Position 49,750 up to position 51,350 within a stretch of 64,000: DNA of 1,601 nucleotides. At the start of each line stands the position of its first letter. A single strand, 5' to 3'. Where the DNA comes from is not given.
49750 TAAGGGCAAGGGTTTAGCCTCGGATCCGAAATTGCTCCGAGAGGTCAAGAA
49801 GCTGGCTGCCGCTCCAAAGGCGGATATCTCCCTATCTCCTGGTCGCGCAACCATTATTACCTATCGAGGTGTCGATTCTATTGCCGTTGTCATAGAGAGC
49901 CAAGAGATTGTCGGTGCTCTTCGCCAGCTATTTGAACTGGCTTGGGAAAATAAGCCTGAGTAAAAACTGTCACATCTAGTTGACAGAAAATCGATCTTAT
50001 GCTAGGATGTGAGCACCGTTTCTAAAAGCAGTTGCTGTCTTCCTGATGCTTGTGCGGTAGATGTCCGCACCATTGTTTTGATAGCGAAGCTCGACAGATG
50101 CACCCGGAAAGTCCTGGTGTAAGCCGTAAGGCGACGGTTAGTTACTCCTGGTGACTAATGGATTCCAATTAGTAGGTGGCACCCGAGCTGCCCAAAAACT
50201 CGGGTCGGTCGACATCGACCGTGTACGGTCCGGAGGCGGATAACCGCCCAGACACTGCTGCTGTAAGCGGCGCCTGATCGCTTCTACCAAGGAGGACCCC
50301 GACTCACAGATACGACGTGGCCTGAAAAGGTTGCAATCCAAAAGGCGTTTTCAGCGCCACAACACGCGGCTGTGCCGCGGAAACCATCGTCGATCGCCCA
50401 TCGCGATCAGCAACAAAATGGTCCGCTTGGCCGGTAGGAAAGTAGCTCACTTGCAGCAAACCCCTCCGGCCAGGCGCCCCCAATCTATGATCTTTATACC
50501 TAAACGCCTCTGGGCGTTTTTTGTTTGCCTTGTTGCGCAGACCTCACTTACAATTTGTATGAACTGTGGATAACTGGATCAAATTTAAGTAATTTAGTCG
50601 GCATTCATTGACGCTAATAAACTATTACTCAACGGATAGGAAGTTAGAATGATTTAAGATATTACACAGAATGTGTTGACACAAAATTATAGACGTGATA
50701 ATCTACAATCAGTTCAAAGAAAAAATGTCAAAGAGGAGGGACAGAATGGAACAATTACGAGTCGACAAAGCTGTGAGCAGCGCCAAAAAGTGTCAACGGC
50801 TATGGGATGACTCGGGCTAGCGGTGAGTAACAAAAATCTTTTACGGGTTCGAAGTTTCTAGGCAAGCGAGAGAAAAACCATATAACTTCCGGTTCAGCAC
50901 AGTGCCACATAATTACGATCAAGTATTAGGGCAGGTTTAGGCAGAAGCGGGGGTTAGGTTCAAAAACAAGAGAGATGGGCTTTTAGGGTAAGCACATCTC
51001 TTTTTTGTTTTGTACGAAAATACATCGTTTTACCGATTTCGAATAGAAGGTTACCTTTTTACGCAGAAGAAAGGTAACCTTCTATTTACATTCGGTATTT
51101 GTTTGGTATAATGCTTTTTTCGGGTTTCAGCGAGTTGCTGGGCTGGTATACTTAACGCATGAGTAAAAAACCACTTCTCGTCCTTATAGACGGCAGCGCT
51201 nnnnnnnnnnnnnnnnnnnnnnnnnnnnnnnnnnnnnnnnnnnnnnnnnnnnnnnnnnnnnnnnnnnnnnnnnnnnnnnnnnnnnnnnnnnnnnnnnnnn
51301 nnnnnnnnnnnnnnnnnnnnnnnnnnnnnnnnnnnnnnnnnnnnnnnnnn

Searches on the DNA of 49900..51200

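Call 42: search_rna_families(source=window, start=49900, end=51200, threshold=evalue, max_evalue=10, show_alignments=1)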
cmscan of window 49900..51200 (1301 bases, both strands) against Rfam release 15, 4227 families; matches with E-value up to 10: 17.
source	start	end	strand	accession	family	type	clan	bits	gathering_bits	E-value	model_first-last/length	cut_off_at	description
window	50971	51033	-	RF02844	RefA9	Gene; antisense;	-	32.7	49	0.0083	1-64/64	no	Enterococcus sRNA A9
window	51040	51088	+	RF03940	MIR9563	Gene; miRNA;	-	21.8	90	0.3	1-127/127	no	MIR9563 microRNA precursor family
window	50631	50714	+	RF00326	snoZ155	Gene; snRNA; snoRNA; CD-box;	-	19.9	43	6.6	1-81/81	no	Small nucleolar RNA Z155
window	51028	51099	-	RF04174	MIR4208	Gene; miRNA;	-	19.7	140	4.9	1-191/191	no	MIR4208 microRNA precursor family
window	51033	51095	+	RF03638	mir-1537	Gene; miRNA;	-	19.2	63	0.95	1-61/61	no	mir-1537 microRNA precursor family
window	51042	51085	+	RF04157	MIR9486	Gene; miRNA;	-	19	100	0.89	1-119/119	no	MIR9486 microRNA precursor family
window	50959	51014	+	RF00969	mir-556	Gene; miRNA;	-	18.3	84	3.2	1-88/88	no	mir-556 microRNA precursor family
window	50941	51122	-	RF01459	rliE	Gene; sRNA;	-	18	90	3.7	1-222/222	no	Listeria sRNA rliE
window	51039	51091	+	RF04156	MIR2670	Gene; miRNA;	-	17.5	117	0.68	1-200/200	no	MIR2670 microRNA precursor family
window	50173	50301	-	RF02828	Scr3920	Gene; sRNA;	-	17.1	88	1.7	1-125/125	no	Streptomyces RNA 3920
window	51025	51106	+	RF03287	mir-5904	Gene; miRNA;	-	16.3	73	5.8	1-84/84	no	mir-5904 microRNA precursor family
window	50963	51020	-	RF02066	STnc320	Gene; sRNA;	-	15.7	50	7.8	1-55/55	no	Salmonella enterica sRNA STnc320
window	51033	51095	-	RF04156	MIR2670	Gene; miRNA;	-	14.3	117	4.4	1-200/200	no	MIR2670 microRNA precursor family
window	49972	50074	-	RF00586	SNORA12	Gene; snRNA; snoRNA; HACA-box;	-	13.8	45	7.9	1-148/148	no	Small nucleolar RNA SNORA12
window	50265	50373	+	RF01630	ceN40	Gene; snRNA; snoRNA; CD-box;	-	13.6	35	4.1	1-123/123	no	Nematode snoRNA ceN40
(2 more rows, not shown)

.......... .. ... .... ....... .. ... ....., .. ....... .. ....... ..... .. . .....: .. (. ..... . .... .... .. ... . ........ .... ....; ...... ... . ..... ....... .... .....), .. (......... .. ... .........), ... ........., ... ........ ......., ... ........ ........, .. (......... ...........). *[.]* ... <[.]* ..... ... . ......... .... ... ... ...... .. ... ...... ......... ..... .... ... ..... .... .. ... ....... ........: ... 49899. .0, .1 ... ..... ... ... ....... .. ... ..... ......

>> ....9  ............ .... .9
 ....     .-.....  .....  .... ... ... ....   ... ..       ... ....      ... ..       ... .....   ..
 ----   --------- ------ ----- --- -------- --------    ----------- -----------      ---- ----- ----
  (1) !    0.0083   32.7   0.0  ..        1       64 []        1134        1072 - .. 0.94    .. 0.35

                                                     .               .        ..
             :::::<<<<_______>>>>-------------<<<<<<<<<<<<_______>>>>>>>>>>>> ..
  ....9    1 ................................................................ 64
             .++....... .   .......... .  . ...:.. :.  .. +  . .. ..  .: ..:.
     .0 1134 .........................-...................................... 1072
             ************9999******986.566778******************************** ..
